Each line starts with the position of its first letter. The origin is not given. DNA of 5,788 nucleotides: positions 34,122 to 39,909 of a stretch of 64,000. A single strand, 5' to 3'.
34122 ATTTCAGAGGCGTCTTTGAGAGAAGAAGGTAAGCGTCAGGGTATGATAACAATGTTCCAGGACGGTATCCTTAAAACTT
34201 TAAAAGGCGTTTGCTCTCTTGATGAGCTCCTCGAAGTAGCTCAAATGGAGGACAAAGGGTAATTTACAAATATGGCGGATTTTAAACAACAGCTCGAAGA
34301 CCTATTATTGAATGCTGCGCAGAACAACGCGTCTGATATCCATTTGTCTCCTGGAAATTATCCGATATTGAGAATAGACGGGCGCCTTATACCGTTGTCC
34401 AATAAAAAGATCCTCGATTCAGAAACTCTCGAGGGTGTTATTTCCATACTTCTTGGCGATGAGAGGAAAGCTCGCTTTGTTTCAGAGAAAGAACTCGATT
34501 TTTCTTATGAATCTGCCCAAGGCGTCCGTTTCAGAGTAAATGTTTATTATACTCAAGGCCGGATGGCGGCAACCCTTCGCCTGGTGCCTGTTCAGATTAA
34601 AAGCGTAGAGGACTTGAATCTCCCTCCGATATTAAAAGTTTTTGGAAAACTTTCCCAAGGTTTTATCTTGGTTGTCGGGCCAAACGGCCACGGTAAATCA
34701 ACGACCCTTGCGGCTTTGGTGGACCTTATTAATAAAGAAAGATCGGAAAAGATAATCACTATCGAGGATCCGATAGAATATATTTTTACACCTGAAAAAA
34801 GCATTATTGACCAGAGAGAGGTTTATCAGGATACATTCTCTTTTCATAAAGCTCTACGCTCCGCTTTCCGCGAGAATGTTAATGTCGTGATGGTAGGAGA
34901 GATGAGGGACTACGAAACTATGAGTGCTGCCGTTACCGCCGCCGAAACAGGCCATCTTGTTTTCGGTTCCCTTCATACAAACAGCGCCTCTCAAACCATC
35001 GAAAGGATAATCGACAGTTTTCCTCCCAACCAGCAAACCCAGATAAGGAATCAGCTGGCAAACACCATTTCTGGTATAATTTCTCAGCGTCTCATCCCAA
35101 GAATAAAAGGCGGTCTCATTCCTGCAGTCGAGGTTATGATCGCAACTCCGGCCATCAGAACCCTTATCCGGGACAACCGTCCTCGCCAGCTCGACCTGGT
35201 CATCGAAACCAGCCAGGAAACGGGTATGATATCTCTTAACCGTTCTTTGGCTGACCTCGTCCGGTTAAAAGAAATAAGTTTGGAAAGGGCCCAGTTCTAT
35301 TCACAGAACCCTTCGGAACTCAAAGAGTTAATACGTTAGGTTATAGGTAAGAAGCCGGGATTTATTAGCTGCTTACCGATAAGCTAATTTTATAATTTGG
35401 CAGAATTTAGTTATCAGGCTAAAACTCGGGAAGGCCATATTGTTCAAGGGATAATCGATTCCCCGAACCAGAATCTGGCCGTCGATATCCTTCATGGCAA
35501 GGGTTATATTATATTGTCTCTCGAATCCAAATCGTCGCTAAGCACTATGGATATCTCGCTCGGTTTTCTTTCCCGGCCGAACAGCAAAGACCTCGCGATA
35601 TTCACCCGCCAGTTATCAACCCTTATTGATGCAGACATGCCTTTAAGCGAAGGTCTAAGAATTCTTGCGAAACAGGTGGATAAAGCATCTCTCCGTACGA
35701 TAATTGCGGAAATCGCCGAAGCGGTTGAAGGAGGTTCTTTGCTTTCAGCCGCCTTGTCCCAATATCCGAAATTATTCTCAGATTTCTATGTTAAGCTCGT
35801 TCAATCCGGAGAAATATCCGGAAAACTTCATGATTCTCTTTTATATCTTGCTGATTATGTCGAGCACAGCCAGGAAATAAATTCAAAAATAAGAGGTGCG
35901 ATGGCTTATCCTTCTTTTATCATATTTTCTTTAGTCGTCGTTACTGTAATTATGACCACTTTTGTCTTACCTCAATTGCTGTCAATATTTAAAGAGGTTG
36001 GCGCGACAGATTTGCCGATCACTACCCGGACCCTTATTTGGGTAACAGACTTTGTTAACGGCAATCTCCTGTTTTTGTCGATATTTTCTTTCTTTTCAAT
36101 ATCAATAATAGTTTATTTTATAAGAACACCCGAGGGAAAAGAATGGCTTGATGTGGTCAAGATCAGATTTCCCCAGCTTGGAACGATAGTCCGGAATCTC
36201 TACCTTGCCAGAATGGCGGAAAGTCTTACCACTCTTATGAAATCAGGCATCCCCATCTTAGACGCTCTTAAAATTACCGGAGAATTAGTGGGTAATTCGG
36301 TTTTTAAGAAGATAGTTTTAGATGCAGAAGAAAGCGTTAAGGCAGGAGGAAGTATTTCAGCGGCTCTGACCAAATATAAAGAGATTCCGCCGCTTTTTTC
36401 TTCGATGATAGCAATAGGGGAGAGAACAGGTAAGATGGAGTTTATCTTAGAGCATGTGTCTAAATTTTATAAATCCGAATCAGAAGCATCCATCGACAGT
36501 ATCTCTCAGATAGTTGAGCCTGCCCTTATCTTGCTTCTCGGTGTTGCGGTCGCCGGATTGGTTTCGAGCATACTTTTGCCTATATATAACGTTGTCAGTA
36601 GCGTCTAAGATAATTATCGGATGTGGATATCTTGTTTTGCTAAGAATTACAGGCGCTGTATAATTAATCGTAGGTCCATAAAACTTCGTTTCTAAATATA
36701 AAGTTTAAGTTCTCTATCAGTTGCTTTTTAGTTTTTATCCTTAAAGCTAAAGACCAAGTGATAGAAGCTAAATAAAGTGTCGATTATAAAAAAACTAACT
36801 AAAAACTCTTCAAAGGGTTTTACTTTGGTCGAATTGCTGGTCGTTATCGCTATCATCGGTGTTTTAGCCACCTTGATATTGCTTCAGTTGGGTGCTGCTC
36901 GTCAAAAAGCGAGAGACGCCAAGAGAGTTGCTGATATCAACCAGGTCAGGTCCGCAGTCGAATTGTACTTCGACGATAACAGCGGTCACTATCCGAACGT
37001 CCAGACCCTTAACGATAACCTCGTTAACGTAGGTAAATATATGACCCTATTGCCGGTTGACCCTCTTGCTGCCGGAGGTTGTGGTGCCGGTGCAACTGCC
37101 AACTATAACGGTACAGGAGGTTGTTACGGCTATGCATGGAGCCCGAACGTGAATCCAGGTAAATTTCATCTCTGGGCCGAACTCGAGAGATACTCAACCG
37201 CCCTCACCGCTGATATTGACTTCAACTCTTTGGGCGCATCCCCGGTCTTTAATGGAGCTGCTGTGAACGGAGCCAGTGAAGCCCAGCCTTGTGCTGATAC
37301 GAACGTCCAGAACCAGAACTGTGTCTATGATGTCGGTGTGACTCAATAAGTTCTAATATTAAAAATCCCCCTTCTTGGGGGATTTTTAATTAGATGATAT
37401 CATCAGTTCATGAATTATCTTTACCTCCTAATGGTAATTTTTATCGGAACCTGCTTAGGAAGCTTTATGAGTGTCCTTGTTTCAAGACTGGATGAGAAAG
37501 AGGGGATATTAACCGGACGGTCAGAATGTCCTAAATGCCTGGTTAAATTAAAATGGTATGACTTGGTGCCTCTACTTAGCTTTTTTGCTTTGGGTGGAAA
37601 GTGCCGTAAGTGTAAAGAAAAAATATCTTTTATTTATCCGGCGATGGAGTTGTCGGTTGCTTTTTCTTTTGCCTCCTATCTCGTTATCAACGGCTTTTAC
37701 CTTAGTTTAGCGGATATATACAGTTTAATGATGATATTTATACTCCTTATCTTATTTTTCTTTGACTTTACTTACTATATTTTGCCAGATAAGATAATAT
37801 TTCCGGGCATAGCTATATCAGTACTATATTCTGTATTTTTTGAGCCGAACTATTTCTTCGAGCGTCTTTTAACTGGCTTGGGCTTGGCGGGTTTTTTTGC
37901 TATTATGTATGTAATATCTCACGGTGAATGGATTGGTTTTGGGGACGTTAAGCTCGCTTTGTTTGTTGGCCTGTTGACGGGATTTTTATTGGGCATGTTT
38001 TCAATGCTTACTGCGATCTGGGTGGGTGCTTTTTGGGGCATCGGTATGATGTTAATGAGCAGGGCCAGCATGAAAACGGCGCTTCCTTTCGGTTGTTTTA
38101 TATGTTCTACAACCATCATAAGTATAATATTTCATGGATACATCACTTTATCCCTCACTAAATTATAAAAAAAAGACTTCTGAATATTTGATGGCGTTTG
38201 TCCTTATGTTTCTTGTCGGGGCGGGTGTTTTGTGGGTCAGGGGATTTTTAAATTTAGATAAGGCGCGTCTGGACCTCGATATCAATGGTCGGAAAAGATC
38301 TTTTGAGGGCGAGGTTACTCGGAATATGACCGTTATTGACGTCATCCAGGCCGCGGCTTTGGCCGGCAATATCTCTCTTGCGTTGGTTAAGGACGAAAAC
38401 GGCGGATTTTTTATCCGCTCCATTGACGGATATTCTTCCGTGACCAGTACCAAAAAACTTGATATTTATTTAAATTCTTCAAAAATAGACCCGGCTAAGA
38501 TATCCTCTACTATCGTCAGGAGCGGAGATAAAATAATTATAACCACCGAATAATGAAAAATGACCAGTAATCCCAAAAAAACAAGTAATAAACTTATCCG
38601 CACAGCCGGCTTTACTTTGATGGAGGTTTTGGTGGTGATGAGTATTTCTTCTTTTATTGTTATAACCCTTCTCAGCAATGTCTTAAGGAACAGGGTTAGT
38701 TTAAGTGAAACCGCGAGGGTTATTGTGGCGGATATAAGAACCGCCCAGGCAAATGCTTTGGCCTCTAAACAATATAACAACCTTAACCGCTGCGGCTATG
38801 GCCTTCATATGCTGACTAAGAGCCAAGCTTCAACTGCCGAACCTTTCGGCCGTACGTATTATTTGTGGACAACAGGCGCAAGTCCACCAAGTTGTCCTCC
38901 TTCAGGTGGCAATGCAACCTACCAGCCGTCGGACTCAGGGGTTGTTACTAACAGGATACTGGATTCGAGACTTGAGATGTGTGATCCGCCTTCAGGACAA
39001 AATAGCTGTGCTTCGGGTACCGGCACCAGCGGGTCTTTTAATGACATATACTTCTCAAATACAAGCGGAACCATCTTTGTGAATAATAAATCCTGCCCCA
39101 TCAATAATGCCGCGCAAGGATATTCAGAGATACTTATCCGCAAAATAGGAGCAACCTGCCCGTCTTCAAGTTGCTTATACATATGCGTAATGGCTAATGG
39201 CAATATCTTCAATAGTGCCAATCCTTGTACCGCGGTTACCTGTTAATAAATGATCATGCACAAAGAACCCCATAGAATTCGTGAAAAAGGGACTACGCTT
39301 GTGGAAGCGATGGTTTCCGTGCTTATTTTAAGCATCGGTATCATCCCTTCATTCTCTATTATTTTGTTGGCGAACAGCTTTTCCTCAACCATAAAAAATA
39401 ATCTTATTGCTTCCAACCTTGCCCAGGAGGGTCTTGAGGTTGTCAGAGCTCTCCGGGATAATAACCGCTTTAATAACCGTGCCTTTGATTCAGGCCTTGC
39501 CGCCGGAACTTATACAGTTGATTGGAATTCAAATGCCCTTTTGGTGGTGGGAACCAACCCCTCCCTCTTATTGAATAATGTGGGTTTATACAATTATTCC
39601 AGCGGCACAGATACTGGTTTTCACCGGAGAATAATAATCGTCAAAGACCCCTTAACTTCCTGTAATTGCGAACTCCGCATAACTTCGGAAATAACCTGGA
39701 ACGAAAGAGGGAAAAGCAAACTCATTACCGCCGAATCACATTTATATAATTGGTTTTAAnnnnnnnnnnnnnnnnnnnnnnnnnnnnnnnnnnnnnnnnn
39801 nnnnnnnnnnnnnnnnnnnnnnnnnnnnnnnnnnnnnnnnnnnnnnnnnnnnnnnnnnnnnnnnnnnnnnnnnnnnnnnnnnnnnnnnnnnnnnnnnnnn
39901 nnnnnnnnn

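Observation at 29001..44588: Complete competence-type IV pilus locus ending in a LamG tip-like protein and a 1015-aa FN3/His-rich secreted giant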

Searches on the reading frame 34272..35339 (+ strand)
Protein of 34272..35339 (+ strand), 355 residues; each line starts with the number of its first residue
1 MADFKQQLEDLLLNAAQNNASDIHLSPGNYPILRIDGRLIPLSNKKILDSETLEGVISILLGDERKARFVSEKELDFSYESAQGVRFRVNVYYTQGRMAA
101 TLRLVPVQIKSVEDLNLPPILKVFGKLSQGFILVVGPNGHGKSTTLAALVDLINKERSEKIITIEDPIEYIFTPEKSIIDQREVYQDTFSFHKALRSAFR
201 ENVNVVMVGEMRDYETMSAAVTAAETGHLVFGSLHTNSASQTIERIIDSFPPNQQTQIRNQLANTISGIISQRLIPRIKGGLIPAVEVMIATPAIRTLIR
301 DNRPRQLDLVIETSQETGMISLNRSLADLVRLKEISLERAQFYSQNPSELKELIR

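Call 4: search_protein_families(library=pfam, proteins=[window:34272-35339:+], max_evalue=0.01)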
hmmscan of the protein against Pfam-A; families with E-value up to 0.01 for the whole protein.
window:34272-35339:+ (355 aa): 10 families
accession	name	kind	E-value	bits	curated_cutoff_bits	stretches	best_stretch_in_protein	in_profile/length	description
PF00437.27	T2SSE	-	8.6e-42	143.5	24.9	1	7-277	11-280/370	Type II/IV secretion system protein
PF13401.12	AAA_22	-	7.8e-05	23.4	27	1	128-190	4-56/130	AAA domain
PF13476.12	AAA_23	-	0.00019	22.5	27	1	127-158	17-48/201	AAA domain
PF13514.12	AAA_27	-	0.00032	20.8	22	1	124-153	21-50/206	AAA domain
PF00005.33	ABC_tran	-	0.00033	21.7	25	1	132-251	14-93/137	ABC transporter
PF00448.28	SRP54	-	0.0019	18.3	22.7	1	131-162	3-34/196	SRP54-type protein, GTPase domain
PF13175.12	AAA_15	-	0.0037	17.4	32.1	1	127-169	21-55/374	AAA ATPase domain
PF13555.12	AAA_29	-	0.0049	17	27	0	129-153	22-46/61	P-loop containing region of AAA domain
PF02463.25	SMC_N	-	0.0094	15.8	40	0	124-150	19-45/220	RecF/RecN/SMC N terminal domain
PF13604.12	AAA_30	-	0.0098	16.1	27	0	129-156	18-45/191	AAA domain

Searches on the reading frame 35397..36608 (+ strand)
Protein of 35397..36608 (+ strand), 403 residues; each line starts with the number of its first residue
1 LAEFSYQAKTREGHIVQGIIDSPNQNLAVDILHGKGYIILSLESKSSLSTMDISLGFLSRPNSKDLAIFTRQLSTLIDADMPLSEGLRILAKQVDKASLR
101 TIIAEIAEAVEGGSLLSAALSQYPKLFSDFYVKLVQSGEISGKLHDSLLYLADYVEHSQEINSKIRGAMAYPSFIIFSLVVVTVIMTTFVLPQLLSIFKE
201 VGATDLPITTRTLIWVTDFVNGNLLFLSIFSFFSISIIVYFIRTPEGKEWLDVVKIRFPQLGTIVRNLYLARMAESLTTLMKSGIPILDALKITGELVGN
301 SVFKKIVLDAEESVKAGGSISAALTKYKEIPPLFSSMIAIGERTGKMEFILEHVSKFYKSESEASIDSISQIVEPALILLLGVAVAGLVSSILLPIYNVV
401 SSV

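Call 4: search_protein_families(library=pfam, proteins=[window:35397-36608:+], max_evalue=0.01)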
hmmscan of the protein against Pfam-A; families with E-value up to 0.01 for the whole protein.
window:35397-36608:+ (403 aa): 1 family
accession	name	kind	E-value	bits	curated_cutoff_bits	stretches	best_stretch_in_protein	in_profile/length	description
PF00482.28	T2SSF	-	2.8e-54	182.8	25.2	2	69-192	1-125/125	Type II secretion system (T2SS), protein F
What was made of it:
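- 35397..36608 (+): pilC platform protein. PF00482, two copies, 3e-54 (call 4).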

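Call 31: find_related_loci(query=window:35397-36605:+, collection=metagenome_contigs, flank=10000)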
Query window:35397-36605:+ (403 aa) in metagenome_contigs; peptide patterns used: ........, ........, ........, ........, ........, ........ (x = any residue, [..] = any of these).
155 stretches matched a pattern; 88 encode a relative of the query (tblastn E <= 1e-3); the best 80 are kept; 80 distinct loci.
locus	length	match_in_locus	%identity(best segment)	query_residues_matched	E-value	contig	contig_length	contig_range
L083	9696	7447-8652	77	1-402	0e+0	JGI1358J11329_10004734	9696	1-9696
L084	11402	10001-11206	77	1-402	0e+0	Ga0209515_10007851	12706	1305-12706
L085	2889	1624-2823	74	1-401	0e+0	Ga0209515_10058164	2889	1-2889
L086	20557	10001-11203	71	3-403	0e+0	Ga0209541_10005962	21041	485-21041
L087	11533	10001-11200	72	1-400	0e+0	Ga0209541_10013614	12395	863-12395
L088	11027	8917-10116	72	1-400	0e+0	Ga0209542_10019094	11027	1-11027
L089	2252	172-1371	72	1-400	0e+0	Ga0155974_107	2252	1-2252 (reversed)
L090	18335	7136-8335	73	1-400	0e+0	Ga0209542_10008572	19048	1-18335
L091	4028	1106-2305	71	1-400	0e+0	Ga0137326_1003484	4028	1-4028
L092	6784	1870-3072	73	1-401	0e+0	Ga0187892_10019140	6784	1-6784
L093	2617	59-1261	71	1-401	0e+0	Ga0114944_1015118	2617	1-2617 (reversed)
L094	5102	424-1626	72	1-401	0e+0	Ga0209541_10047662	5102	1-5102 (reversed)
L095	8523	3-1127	74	28-402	0e+0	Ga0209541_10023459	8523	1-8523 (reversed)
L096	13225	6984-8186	71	1-401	0e+0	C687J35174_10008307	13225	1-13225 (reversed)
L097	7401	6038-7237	64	1-400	9e-175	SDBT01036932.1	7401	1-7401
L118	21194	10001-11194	60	4-401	2e-161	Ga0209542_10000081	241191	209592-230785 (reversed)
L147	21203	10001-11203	55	3-403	2e-145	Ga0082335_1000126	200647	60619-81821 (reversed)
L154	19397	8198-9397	72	1-401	0e+0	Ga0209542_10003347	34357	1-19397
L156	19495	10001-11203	76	3-403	0e+0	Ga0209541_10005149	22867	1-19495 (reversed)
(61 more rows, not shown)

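Call 62: search_protein_families(library=pfam, proteins=[L156:16090-16503:+, L090:12003-12416:+, L086:14994-15389:+, L118:14151-14543:+, L147:15086-15460:+, L154:13062-14330:+], max_evalue=5)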
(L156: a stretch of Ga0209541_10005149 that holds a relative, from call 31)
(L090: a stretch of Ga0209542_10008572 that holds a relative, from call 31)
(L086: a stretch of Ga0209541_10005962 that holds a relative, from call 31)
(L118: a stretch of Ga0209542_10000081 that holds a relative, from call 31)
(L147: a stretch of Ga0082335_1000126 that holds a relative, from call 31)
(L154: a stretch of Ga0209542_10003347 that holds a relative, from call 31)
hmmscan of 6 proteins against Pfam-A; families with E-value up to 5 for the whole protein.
L156:16090-16503:+ (137 aa): 0 families

L090:12003-12416:+ (137 aa): 2 families
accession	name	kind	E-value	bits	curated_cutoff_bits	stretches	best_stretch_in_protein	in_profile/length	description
PF14341.11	PilX_N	-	0.024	15.1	25.5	1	23-72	2-51/51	PilX N-terminal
PF02723.19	CoV_E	-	0.057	14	32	1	25-65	15-57/75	Coronavirus small envelope protein E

L086:14994-15389:+ (131 aa): 2 families
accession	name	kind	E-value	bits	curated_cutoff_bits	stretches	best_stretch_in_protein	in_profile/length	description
PF10841.13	DUF2644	-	0.0051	17.6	22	1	11-48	8-45/59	Protein of unknown function (DUF2644)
PF23689.1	YldA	-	0.08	13.6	27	1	19-35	7-22/29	YldA-like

L118:14151-14543:+ (130 aa): 1 family
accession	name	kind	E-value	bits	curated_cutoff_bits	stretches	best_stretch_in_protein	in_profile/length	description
PF09716.15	ETRAMP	-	0.0094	16.4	29.1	1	7-37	42-72/81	Malarial early transcribed membrane protein (ETRAMP)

L147:15086-15460:+ (124 aa): 0 families

L154:13062-14330:+ (422 aa): 1 family
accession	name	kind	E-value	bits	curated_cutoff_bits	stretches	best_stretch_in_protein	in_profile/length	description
PF21722.4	Gly_rich_2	-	2.2e-24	87.2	24.3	1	175-419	1-225/226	Glycine-rich domain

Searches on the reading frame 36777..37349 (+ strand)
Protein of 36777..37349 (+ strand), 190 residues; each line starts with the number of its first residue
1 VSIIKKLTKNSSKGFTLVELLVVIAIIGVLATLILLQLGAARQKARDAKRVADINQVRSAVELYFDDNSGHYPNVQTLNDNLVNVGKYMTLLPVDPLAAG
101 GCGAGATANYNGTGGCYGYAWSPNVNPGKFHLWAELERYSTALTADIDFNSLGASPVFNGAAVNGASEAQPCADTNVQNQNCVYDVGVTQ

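Call 4: search_protein_families(library=pfam, proteins=[window:36777-37349:+], max_evalue=0.01)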
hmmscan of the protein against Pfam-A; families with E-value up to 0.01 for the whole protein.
window:36777-37349:+ (190 aa): 1 family
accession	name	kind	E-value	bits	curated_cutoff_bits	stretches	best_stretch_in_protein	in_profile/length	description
PF07963.17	N_methyl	-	4.5e-09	35.9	21.2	1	10-34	2-26/27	Prokaryotic N-terminal methylation motif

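Call 7: search_protein_families(library=ncbifam, proteins=[window:36777-37346:+], max_evalue=0.01)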
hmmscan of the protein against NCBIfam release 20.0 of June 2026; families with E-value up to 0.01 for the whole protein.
window:36777-37346:+ (190 aa): 10 families
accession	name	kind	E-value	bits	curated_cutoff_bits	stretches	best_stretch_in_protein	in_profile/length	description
TIGR01710.1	typeII_sec_gspG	equivalog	1e-11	45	88.85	1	13-78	1-65/134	type II secretion system major pseudopilin GspG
TIGR01708.2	typeII_sec_gspH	equivalog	6.1e-09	36.1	80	1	12-46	1-35/169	type II secretion system minor pseudopilin GspH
NF040999.1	pilin_ComGC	equivalog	1.8e-08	34.5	75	1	13-81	2-69/84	competence type IV pilus major pilin ComGC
TIGR02532.1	IV_pilin_GFxxxE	domain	6.8e-08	32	16.3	1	13-35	2-24/24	prepilin-type N-terminal cleavage/methylation domain-containing protein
NF041013.1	T4P_ComGE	equivalog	2e-07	31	49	1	11-74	2-68/83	competence type IV pilus minor pilin ComGE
NF007862.0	PRK10574.1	equivalog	1.4e-05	25.2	138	1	11-64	3-56/145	prepilin peptidase-dependent pilin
NF041775.1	typeIV_PilA_Myxo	equivalog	2.4e-05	24.4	400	1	12-49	10-49/214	type IV pilin protein PilA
TIGR02596.1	TIGR02596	subfamily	7.2e-05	23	70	1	15-52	1-41/196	Verru_Chthon cassette protein D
NF007800.0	PRK10506.1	equivalog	0.00057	19.7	158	1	9-52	5-48/163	prepilin peptidase-dependent protein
TIGR02599.1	TIGR02599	subfamily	0.002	17.4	256.5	1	14-60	1-48/361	Verru_Chthon cassette protein C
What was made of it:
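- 36777..37349 (+): major pilin pilA (KG|FTLVE class III signal). PF07963 4.5e-9 and TIGR02532 (calls 4, 7).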

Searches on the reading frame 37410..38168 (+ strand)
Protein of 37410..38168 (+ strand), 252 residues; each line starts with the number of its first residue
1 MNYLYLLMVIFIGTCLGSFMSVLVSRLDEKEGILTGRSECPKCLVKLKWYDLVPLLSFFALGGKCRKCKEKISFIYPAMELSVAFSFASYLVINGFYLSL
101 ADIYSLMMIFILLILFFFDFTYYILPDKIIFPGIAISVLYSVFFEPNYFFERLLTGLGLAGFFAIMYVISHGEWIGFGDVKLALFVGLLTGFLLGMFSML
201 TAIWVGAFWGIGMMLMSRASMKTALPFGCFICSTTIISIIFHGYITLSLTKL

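Call 4: search_protein_families(library=pfam, proteins=[window:37410-38168:+], max_evalue=0.01)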
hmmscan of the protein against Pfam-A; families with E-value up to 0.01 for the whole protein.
window:37410-38168:+ (252 aa): 3 families
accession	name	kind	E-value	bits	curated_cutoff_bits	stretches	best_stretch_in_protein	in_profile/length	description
PF06750.18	A24_N_bact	-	1.1e-26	93.2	23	1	12-89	2-79/84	Bacterial Peptidase A24 N-terminal domain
PF01478.23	Peptidase_A24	-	6.9e-11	43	26.5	1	107-211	2-104/104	Type IV leader peptidase family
PF21202.3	SLX1_C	-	0.007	17.1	27.2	0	28-53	40-65/65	Structure-specific endonuclease subunit SLX1, C-terminal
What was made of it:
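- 37410..38168 (+): pilD prepilin peptidase / N-methyltransferase. PF06750 1e-26 and PF01478 7e-11 (call 4).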

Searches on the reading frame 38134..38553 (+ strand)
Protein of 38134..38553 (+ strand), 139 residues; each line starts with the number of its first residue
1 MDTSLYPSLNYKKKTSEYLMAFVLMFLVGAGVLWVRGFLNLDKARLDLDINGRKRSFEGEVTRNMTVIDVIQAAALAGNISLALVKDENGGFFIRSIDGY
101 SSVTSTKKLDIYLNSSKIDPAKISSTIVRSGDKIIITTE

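Call 5: search_protein_families(library=pfam, proteins=[window:38134-38553:+], max_evalue=0.01)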
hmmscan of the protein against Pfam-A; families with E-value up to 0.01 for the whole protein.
window:38134-38553:+ (139 aa): 0 families

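Call 7: search_protein_families(library=ncbifam, proteins=[window:38134-38550:+], max_evalue=0.01)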
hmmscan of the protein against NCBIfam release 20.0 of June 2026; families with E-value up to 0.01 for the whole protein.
window:38134-38550:+ (139 aa): 0 families

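Call 62: search_protein_families(library=pfam, proteins=[window:38134-38550:+], max_evalue=5)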
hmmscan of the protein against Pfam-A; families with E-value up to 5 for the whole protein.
window:38134-38550:+ (139 aa): 3 families
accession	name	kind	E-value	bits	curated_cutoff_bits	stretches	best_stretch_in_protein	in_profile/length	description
PF14478.12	DUF4430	-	0.025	15.5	23.8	1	85-137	14-69/72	Domain of unknown function (DUF4430)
PF10716.14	NdhL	-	0.054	13.9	25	1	11-45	40-74/76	NADH dehydrogenase transmembrane subunit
PF24796.1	WDR55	-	0.06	12.8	200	1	75-138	135-198/296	WDR55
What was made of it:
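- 38134..38553 (+): orf139: conserved membrane-anchored protein of unknown function. No family hit (calls 5, 7, 62).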

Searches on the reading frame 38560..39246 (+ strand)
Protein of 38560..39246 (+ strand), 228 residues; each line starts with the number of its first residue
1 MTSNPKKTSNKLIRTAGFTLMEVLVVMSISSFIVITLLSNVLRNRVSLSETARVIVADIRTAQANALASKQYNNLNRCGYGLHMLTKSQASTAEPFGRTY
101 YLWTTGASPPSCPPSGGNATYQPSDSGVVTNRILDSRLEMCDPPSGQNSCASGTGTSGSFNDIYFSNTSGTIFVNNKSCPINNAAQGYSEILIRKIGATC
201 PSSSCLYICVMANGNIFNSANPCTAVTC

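Call 5: search_protein_families(library=pfam, proteins=[window:38560-39246:+], max_evalue=0.01)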
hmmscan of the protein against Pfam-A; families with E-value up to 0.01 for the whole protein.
window:38560-39246:+ (228 aa): 1 family
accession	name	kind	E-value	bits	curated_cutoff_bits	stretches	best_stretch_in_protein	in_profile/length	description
PF07963.17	N_methyl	-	0.00016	21.5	21.2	1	15-37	4-26/27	Prokaryotic N-terminal methylation motif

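Call 7: search_protein_families(library=ncbifam, proteins=[window:38560-39243:+], max_evalue=0.01)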
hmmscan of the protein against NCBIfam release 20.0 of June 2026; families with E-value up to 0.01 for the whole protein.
window:38560-39243:+ (228 aa): 8 families
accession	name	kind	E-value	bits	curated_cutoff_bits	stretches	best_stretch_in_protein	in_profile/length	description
NF040982.1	ComGD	equivalog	3.1e-07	30.9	70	1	16-75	2-63/139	competence type IV pilus minor pilin ComGD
NF040999.1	pilin_ComGC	equivalog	3e-05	24.1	75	1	16-68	2-54/84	competence type IV pilus major pilin ComGC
TIGR01707.1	gspI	equivalog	6.5e-05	23.4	44.35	1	17-48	1-32/101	type II secretion system minor pseudopilin GspI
NF007848.0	PRK10557.1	equivalog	0.00015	21.1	120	1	10-39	5-34/192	prepilin peptidase-dependent protein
NF041013.1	T4P_ComGE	equivalog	0.00028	20.9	49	1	17-45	5-33/83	competence type IV pilus minor pilin ComGE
TIGR02532.1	IV_pilin_GFxxxE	domain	0.00058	19.6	16.3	1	16-34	2-20/24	prepilin-type N-terminal cleavage/methylation domain-containing protein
NF007800.0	PRK10506.1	equivalog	0.0015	18.4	158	1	12-74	5-69/163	prepilin peptidase-dependent protein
TIGR01708.2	typeII_sec_gspH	equivalog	0.0035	17.4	80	1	16-71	2-59/169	type II secretion system minor pseudopilin GspH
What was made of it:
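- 38560..39246 (+): minor pilin 1 (GspH/ComGD-like). ComGD and GspH models hit below their cutoffs (calls 5, 7).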

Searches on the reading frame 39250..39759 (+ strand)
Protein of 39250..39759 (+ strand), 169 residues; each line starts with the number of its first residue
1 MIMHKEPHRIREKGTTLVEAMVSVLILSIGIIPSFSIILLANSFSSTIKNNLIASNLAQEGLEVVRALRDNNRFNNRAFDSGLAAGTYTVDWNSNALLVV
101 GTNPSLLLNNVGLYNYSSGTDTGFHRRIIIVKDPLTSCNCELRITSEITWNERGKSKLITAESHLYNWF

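Call 5: search_protein_families(library=pfam, proteins=[window:39250-39759:+], max_evalue=0.01)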
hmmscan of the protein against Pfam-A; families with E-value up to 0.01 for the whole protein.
window:39250-39759:+ (169 aa): 1 family
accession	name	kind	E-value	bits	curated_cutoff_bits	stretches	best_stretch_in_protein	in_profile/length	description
PF07963.17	N_methyl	-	0.00031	20.6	21.2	1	11-32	3-24/27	Prokaryotic N-terminal methylation motif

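Call 7: search_protein_families(library=ncbifam, proteins=[window:39250-39756:+], max_evalue=0.01)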
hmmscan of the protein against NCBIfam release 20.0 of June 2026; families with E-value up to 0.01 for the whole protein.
window:39250-39756:+ (169 aa): 2 families
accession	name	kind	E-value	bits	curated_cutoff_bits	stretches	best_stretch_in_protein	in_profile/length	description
TIGR02523.1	type_IV_pilV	equivalog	1.1e-09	38.9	52.2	1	13-85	2-74/139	type IV pilus modification protein PilV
NF045619.1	adhes_GNV_Cterm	subfamily_domain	0.007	15.6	180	1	59-147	298-390/458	BapA/Bap/LapF family large adhesin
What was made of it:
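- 39250..39759 (+): minor pilin 2 (PilV/GspI-like). PF07963 (calls 5, 7).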
